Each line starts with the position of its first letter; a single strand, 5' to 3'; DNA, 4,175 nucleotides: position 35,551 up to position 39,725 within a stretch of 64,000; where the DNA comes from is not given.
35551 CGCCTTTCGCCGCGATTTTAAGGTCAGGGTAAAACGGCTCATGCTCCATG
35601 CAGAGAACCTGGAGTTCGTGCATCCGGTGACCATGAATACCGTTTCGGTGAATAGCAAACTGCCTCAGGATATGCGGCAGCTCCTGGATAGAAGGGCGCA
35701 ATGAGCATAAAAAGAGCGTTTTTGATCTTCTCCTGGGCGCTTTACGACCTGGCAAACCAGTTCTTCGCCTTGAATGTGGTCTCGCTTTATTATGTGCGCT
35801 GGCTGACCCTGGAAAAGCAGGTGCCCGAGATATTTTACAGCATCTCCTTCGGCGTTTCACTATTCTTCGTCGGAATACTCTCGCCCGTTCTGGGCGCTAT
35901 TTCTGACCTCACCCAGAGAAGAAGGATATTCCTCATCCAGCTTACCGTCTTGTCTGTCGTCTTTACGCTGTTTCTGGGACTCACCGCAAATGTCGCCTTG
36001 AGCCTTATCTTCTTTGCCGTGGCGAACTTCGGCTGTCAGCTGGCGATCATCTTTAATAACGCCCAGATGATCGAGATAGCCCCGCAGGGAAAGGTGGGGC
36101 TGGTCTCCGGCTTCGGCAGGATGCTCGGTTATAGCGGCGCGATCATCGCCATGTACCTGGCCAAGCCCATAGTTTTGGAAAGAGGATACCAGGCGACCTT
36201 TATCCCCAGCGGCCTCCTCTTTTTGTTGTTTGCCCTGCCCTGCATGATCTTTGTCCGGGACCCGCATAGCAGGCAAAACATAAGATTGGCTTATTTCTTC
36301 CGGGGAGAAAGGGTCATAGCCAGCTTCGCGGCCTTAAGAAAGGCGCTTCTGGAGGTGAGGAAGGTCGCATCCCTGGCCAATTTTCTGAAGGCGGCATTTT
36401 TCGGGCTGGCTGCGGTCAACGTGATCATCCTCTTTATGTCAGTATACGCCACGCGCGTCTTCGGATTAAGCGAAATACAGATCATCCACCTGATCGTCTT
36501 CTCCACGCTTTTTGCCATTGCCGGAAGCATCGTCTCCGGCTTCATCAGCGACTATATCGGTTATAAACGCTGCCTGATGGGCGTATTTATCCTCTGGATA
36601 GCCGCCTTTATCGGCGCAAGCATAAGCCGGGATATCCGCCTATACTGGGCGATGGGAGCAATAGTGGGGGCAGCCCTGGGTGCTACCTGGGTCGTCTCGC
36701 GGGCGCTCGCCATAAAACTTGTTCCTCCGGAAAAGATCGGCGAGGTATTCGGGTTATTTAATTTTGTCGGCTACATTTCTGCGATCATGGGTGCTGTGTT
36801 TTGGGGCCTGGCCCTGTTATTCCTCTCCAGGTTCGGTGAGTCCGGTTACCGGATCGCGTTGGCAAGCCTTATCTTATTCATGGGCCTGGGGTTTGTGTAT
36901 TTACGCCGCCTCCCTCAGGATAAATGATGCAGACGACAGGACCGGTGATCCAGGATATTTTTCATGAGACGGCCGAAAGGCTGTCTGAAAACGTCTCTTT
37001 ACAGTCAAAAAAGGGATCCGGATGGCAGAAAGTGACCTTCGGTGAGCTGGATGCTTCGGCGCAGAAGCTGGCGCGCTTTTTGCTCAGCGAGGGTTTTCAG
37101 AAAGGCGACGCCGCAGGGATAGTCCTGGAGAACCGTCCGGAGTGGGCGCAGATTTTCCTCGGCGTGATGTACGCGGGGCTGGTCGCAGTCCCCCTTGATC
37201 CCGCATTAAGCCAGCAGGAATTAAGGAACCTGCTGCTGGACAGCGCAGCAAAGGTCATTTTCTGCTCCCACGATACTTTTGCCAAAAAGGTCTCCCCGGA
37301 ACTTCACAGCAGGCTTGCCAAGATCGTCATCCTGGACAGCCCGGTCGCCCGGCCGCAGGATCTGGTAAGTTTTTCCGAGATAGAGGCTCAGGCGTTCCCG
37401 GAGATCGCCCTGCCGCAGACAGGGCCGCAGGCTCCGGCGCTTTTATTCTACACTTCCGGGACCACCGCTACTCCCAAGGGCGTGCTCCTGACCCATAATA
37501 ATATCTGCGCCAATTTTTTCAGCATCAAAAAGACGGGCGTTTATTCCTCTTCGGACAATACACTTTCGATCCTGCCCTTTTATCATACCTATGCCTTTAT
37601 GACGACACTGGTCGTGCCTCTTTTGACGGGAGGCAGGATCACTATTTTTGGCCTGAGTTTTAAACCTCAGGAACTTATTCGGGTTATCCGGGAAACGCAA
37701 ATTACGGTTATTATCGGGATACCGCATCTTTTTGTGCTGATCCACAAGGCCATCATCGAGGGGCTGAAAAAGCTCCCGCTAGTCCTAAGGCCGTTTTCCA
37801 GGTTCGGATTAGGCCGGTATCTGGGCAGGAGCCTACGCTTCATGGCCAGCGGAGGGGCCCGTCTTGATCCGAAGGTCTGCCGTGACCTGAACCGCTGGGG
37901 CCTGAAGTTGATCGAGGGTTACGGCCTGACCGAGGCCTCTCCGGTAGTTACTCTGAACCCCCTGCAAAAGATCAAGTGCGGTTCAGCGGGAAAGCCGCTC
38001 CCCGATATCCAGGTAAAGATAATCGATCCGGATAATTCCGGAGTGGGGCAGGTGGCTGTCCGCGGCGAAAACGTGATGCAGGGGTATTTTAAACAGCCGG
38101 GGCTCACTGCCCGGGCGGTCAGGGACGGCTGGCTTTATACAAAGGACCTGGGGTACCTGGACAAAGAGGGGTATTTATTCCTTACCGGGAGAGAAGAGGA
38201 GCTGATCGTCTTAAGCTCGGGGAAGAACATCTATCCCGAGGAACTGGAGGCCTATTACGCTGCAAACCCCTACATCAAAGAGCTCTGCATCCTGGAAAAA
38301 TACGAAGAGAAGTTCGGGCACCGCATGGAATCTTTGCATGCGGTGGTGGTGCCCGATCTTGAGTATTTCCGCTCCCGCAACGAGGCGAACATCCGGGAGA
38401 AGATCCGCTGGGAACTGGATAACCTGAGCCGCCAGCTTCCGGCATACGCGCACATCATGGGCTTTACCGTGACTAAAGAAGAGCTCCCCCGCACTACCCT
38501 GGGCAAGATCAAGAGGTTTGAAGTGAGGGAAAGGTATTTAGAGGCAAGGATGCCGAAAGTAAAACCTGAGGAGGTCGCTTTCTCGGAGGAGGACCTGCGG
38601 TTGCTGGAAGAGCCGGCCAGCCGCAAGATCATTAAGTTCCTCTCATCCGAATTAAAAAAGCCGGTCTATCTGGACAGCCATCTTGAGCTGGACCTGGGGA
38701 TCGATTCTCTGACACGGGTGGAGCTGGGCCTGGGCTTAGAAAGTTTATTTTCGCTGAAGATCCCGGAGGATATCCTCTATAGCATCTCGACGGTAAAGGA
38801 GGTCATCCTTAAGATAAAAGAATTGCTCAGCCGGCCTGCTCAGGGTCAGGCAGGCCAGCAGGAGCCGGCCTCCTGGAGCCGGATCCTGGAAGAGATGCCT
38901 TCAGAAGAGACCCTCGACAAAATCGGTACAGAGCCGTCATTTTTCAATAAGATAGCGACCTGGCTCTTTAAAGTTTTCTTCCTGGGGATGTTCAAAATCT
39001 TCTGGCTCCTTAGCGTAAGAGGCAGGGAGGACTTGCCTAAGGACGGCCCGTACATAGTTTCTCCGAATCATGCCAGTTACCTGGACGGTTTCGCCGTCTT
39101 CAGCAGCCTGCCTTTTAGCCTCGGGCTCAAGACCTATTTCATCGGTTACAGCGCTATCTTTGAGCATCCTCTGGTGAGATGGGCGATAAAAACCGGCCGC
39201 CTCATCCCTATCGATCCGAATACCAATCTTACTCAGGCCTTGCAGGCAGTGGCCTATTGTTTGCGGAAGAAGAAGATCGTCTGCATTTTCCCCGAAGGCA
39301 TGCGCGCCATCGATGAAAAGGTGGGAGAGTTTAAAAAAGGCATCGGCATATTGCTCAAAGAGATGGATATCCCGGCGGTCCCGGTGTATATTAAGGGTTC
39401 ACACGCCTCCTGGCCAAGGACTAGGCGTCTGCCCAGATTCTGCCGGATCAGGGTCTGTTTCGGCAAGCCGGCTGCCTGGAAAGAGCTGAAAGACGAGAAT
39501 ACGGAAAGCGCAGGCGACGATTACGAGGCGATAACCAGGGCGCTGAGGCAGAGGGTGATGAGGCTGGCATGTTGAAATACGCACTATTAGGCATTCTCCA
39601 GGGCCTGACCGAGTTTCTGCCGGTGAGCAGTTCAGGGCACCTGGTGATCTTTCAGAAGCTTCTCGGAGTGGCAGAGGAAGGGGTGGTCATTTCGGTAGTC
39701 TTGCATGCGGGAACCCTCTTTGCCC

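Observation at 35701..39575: LplT-like MFS transporter translationally coupled to a three-domain Aas-like enzyme (acyl-ACP synthetase, built-in carrier domain, lysophospholipid acyltransferase)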

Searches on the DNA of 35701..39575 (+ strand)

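Call 71: search_dna_similar(query=window:35701-39575:+, collection=plasmids, mode=near, max_rows=5)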
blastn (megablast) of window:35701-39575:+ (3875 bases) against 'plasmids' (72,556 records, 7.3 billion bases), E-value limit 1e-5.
No match.

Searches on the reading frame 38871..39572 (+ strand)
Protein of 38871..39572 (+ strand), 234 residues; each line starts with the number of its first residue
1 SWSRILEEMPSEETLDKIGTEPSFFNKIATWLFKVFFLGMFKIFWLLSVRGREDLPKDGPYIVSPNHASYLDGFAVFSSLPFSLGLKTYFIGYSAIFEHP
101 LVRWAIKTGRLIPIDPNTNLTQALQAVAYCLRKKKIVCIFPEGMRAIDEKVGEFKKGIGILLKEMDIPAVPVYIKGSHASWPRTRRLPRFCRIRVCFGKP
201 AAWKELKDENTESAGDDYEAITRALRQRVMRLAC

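Call 54: search_protein_families(library=ncbifam, proteins=[window:38871-39572:+], max_evalue=0.01)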
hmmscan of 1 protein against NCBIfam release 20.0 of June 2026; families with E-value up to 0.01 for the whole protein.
seq(234 aa): 5 families
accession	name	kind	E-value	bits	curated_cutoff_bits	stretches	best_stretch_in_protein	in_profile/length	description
NF006386.0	PRK08633.1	equivalog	2e-25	88.8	1221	1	27-179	409-556/1147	acyl-[ACP]--phospholipid O-acyltransferase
TIGR00530.1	AGP_acyltrn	subfamily_domain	4.5e-17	62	102.95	1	49-174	6-129/130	1-acylglycerol-3-phosphate O-acyltransferase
NF005291.0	PRK06814.1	equivalog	1.5e-12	46.3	1349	1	26-181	420-570/1140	acyl-[ACP]--phospholipid O-acyltransferase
NF005959.0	PRK08043.1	equivalog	2.8e-11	42.4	886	1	35-180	4-143/719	bifunctional acyl-ACP--phospholipid O-acyltransferase/long-chain-fatty-acid--ACP ligase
NF052553.1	LyOrLpactfOlsABRUA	equivalog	0.0002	20.6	300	1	41-156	47-158/263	lyso-ornithine lipid O-acyltransferase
